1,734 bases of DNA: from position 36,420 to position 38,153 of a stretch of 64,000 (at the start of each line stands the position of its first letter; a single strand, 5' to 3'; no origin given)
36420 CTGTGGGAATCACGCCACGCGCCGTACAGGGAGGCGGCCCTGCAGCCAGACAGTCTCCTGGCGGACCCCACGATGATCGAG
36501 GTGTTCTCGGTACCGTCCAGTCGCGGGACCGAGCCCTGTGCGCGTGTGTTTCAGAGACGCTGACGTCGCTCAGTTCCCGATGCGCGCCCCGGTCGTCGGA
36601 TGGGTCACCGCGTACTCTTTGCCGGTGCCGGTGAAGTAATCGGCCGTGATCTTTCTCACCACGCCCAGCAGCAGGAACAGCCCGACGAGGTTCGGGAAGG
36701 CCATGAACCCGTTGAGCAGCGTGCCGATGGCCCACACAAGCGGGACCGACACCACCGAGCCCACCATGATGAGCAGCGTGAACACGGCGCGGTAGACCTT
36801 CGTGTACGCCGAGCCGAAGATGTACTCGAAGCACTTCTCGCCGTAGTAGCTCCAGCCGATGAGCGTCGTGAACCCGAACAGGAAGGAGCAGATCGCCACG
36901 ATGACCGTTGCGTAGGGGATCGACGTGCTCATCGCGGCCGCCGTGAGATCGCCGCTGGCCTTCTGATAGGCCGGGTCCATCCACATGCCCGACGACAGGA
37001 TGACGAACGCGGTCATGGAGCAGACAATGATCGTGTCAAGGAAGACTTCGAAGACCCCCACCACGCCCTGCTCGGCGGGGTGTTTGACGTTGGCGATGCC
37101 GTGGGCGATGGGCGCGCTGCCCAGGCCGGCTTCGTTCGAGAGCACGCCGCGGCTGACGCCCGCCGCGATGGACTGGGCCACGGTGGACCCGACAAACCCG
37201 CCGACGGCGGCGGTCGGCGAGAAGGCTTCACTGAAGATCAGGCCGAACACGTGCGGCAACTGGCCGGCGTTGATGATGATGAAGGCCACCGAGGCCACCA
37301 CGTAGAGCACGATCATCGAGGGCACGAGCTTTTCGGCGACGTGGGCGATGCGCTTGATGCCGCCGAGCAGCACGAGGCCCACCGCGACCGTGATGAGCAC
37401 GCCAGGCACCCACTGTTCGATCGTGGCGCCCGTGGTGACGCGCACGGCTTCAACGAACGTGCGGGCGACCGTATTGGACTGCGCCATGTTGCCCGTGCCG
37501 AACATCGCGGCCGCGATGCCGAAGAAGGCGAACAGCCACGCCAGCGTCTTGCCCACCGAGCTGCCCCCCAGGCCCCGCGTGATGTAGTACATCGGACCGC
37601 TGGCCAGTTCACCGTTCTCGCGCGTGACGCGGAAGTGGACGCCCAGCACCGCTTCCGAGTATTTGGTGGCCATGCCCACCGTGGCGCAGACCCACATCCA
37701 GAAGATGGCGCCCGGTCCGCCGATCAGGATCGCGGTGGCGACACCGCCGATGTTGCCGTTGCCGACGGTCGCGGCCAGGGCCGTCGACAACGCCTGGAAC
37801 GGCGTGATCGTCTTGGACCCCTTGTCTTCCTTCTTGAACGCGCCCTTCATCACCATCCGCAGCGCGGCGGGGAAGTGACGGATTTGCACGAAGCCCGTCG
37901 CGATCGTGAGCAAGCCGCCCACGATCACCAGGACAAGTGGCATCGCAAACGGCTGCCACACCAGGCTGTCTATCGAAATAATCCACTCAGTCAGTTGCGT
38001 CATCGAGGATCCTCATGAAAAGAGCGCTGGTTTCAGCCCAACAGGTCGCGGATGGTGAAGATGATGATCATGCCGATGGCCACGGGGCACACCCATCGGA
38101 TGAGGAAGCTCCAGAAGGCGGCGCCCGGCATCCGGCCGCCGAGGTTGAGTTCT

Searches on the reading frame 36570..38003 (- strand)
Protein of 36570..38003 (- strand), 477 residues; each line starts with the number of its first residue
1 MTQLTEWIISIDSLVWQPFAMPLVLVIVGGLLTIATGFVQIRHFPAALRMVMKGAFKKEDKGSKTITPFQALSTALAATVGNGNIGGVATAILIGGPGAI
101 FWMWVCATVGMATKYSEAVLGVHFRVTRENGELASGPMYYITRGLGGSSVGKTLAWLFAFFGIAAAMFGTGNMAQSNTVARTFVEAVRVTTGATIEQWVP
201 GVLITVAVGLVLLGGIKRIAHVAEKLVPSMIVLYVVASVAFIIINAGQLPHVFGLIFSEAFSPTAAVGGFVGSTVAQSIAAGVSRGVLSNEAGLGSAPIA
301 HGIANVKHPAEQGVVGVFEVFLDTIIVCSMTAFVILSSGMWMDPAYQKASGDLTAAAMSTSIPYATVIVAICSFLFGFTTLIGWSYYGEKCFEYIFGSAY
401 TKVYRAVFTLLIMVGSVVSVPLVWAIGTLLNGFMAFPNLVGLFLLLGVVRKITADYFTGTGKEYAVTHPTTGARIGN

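Call 14: search_protein_families(library=pfam, proteins=[window:36570-38003:-])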
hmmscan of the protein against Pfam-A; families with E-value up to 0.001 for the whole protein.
window:36570-38003:- (477 aa): 1 family
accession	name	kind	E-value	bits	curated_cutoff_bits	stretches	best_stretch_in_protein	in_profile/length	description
PF01235.23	Na_Ala_symp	-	2.1e-128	429.4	24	1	56-460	3-383/392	Sodium:alanine symporter family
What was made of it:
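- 36570..38003 (-): Na+/alanine-glycine symporter gene (AGCS family), downstream in the same operon. Pfam PF01235, E = 2e-128 (call 14).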

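Call 28: find_encoding_contigs(protein=window:36570-38003:-, flank=3000, max_places=10)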
Protein window:36570-38003:- (477 aa): 1 contig read that carries it; 1 place shown.
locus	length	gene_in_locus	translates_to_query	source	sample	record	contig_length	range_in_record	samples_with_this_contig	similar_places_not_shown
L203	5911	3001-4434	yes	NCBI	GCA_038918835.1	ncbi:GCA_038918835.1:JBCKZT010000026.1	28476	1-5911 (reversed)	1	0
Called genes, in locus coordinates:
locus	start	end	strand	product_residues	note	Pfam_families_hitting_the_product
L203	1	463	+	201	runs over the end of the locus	PF01121:CoaE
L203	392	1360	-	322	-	PF00763:THF_DHG_CYH, PF02882:THF_DHG_CYH_C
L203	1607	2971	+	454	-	PF00209:SNF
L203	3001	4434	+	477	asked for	PF01235:Na_Ala_symp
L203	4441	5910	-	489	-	?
